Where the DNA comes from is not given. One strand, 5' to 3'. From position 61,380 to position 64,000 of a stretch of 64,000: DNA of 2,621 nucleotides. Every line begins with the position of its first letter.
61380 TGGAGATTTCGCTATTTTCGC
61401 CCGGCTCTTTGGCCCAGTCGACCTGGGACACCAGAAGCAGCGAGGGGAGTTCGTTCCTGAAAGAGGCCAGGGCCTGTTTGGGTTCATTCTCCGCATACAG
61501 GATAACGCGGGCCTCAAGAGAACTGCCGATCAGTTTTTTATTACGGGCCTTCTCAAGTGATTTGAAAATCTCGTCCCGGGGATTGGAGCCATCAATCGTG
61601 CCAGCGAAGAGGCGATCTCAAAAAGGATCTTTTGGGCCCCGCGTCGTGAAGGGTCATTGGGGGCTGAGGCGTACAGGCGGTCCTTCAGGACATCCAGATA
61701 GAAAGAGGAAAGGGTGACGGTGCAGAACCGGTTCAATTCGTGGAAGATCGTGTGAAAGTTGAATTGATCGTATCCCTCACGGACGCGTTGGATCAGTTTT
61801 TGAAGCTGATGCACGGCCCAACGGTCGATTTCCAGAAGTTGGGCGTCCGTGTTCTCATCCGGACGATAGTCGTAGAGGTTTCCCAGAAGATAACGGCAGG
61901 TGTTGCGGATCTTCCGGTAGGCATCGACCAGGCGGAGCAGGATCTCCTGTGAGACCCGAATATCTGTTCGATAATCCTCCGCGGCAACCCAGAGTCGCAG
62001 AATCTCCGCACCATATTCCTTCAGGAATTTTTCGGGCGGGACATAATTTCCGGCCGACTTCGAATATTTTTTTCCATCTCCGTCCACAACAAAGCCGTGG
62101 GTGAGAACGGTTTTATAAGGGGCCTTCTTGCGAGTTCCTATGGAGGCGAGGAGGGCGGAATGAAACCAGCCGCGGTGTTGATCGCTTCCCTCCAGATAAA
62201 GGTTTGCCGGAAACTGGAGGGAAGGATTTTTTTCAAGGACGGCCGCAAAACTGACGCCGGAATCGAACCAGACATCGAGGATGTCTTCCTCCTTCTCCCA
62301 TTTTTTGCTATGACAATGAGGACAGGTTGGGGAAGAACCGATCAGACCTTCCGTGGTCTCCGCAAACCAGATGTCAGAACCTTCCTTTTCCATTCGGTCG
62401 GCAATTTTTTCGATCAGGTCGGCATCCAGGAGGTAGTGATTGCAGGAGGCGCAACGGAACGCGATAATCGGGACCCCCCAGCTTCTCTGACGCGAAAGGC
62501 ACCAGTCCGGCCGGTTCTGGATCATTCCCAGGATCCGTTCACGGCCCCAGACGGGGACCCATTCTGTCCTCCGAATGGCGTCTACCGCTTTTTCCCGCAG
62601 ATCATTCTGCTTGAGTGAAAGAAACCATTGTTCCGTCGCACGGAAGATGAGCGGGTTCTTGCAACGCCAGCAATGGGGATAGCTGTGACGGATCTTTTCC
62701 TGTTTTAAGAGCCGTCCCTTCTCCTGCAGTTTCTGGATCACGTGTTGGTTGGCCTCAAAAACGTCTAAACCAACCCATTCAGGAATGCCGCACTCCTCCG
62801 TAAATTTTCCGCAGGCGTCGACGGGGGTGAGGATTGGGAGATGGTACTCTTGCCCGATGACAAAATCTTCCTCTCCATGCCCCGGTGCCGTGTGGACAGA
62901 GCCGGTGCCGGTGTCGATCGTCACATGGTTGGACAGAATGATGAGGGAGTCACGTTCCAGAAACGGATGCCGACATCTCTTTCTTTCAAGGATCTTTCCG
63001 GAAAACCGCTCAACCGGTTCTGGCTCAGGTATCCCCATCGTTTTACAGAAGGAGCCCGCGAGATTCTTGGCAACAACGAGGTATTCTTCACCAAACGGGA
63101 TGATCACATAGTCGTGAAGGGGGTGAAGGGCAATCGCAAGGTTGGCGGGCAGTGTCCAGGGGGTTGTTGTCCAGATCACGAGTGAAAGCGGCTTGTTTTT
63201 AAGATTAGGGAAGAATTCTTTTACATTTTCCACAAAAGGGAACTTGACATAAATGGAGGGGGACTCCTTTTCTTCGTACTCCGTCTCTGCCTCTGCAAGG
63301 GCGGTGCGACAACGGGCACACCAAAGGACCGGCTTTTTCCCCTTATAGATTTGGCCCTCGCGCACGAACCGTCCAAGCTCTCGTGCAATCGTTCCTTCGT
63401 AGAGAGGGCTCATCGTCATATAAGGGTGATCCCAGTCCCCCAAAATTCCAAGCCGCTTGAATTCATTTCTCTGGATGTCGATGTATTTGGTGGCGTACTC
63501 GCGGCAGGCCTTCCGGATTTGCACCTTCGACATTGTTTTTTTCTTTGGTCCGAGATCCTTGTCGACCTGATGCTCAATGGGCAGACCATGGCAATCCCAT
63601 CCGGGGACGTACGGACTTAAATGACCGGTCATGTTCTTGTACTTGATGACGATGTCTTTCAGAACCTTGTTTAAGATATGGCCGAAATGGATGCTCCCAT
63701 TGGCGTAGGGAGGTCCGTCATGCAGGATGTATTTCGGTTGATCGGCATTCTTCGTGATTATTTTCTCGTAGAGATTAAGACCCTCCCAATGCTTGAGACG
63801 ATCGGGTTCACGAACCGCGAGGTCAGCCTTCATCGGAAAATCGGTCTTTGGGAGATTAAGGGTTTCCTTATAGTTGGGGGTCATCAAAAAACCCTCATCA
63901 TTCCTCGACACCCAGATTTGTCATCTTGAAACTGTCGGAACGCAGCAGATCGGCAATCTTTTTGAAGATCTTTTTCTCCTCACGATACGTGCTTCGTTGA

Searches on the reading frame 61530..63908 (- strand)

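Call 84: search_protein_families(library=pfam, proteins=[window:61530-63908:-], max_evalue=0.00001)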
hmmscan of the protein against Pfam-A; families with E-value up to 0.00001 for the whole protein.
window:61530-63908:- (792 aa): 4 families
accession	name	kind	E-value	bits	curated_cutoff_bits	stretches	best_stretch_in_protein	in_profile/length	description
PF00133.28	tRNA-synt_1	-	7e-137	457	22.7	1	37-653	2-414/414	tRNA synthetases class I (I, L, M and V)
PF09334.17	tRNA-synt_1g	-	4.8e-23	82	20.1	1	67-209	8-135/391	tRNA synthetases class I (M)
PF08264.19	Anticodon_1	-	9.6e-21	74.7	25.1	1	695-776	1-78/148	Anticodon-binding domain of tRNA ligase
PF01921.24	tRNA-synt_1f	-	5.7e-06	25.9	27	0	603-671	271-339/360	tRNA synthetases class I (K)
